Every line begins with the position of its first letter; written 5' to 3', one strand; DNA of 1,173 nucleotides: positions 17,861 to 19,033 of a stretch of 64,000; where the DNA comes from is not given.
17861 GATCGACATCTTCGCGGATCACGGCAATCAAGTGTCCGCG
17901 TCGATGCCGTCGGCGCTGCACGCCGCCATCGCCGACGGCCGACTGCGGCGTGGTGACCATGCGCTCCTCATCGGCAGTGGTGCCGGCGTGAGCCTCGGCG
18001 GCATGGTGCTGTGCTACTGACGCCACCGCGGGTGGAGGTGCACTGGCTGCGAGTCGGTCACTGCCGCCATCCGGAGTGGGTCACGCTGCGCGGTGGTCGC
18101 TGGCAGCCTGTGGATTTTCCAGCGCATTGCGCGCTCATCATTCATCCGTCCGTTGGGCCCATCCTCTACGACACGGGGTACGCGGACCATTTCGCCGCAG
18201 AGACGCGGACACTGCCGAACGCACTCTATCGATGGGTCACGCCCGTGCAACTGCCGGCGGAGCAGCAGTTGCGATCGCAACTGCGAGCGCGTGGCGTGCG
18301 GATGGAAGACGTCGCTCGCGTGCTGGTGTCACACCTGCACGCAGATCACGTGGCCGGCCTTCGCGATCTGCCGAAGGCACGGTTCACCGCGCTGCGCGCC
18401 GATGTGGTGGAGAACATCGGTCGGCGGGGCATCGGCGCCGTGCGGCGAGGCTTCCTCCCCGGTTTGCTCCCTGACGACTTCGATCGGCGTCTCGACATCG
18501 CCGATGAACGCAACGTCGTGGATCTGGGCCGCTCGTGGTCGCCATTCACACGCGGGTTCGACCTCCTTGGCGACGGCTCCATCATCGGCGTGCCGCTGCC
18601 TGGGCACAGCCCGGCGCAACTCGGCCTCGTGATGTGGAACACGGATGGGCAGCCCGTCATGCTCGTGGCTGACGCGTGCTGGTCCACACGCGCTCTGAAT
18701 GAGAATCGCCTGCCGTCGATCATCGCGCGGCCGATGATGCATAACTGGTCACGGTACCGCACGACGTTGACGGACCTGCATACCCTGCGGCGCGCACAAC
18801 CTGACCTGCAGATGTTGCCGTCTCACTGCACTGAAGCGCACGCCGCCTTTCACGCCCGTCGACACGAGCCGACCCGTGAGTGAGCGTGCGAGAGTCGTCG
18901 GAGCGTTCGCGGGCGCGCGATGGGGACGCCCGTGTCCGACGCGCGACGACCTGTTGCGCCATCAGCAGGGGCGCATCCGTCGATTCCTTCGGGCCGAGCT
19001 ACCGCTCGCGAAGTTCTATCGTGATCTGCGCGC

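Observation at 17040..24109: Seven translationally coupled genes (KAS III, MBL hydrolase, F390-synthetase-like adenylating enzyme, SDR, membrane GT2, orphan hydrolase-like protein, GT1): candidate uncharacterised glycolipid pathway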

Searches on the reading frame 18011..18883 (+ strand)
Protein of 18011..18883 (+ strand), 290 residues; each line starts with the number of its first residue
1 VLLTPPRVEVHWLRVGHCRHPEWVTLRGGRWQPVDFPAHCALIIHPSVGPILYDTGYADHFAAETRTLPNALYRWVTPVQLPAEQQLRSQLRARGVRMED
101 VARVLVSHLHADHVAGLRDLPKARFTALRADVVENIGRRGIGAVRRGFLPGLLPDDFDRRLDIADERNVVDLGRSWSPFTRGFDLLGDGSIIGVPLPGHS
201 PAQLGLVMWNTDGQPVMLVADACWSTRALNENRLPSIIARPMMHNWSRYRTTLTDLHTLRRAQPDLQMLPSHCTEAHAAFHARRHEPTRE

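Call 5: search_protein_families(library=pfam, proteins=[window:18011-18883:+], max_evalue=0.01)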
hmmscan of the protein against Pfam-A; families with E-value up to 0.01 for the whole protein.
window:18011-18883:+ (290 aa): 2 families
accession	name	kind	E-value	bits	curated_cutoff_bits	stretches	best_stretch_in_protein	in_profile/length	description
PF00753.33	Lactamase_B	-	1.5e-09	38.5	22.7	1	39-166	7-97/196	Metallo-beta-lactamase superfamily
PF12706.13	Lactamase_B_2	-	4.9e-06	26.7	27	1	87-134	11-68/200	Beta-lactamase superfamily domain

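Call 6: search_protein_families(library=ncbifam, proteins=[window:18011-18883:+], max_evalue=0.01)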
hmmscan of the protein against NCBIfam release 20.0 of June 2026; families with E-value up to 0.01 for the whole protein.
window:18011-18883:+ (290 aa): 21 families
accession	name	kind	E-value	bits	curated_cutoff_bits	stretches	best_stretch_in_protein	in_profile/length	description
NF045700.1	AHLLactAttM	equivalog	3.2e-20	72.7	390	2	24-130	19-123/257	AttM family quorum-quenching N-acyl homoserine lactonase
NF047925.1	pyridox_lacton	equivalog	7.4e-14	52.2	325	1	32-129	29-117/268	4-pyridoxolactonase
NF047979.1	lactonase_AidB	equivalog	1.6e-10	40.7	360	1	87-127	80-120/271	AidB family quorum-quenching N-acyl homoserine lactonase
NF045699.1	AHLLactAiiA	equivalog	2.5e-09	36.7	375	1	12-130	7-125/251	quorum-quenching N-acyl homoserine lactonase AiiA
NF047976.1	lactonase_AhlS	equivalog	2.5e-07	30.1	475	1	34-119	39-122/276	AhlS family quorum-quenching N-acyl homoserine lactonase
NF033105.1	bla_subclass_B3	equivalog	4e-06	26.3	240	1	85-123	46-84/257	subclass B3 metallo-beta-lactamase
NF000801.0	PRK00055.1-3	equivalog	8.6e-06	25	252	1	89-142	42-95/307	ribonuclease Z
NF047919.1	lactonase_YtnP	equivalog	1.5e-05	24.4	425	1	83-126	82-125/274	YtnP family quorum-quenching lactonase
TIGR02651.1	RNase_Z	equivalog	1.8e-05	24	292.95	1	89-125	40-76/302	ribonuclease Z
NF000439.2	blaAIM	exception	7.6e-05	22.4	675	1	83-203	79-186/303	AIM family subclass B3 metallo-beta-lactamase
NF041257.1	GntH_guanitoxin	equivalog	0.0012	17.7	333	1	92-129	59-96/374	guanitoxin biosynthesis MBL fold metallo-hydrolase GntH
NF038231.1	MBL_Geo_Pelo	equivalog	0.0018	17.9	360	1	82-130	49-93/250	GPMC system MBL fold metallohydrolase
NF000806.0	PRK00055.2-4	equivalog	0.002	17.4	363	1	89-126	42-79/280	ribonuclease Z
NF000805.0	PRK00055.2-3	equivalog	0.0023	17.3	416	1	64-118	18-73/307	ribonuclease Z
NF033106.1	blaL1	exception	0.0023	16.9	560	1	86-122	83-119/290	L1 family subclass B3 metallo-beta-lactamase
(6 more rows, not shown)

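Call 25: search_solved_structures(query=window:18011-18883:+, max_evalue=0.01)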
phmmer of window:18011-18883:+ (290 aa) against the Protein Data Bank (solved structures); distinct sequences matched with E-value up to 0.01: 30.
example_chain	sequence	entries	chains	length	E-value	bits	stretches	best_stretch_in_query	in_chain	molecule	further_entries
9khq_A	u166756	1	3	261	2.3e-11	46.6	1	34-242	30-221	N-acylhomoserine lactonase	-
9kho_A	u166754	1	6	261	4.7e-11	45.5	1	35-241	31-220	N-acylhomoserine lactonase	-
6cgy_A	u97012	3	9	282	1.2e-06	31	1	9-122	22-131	Beta-lactamase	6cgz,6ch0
2r2d_A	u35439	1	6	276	3.6e-06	29.5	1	34-257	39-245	Zn-dependent hydrolases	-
6n9q_P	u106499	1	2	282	5.7e-06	28.8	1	8-118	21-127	Lactonase GcL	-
9b2j_A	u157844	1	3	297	6.1e-06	28.7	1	8-118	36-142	quorum-quenching N-acyl-homoserine lactonase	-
9b2i_A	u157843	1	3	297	6.5e-06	28.6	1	8-118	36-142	quorum-quenching N-acyl-homoserine lactonase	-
6n9i_A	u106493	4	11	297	6.6e-06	28.6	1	8-118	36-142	Putative hydrolase | GcL lactonase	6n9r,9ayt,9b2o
4p62_A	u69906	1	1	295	2.1e-05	27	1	83-214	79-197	Metallo-beta-lactamase AIM-1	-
9b2l_A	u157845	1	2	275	2.6e-05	26.7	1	8-118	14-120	quorum-quenching N-acyl-homoserine lactonase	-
9b2p_A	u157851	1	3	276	2.6e-05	26.6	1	8-118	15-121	quorum-quenching N-acyl-homoserine lactonase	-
9b2n_A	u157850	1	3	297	3.2e-05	26.4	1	8-118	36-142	quorum-quenching N-acyl-homoserine lactonase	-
4ax1_B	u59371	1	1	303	3.7e-05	26.2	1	83-214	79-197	METALLO-BETA-LACTAMASE AIM-1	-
4awy_B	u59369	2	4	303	4.2e-05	26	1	83-214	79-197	METALLO-BETA-LACTAMASE AIM-1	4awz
2br6_A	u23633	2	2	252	5.4e-05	25.6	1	34-117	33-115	AIIA-LIKE PROTEIN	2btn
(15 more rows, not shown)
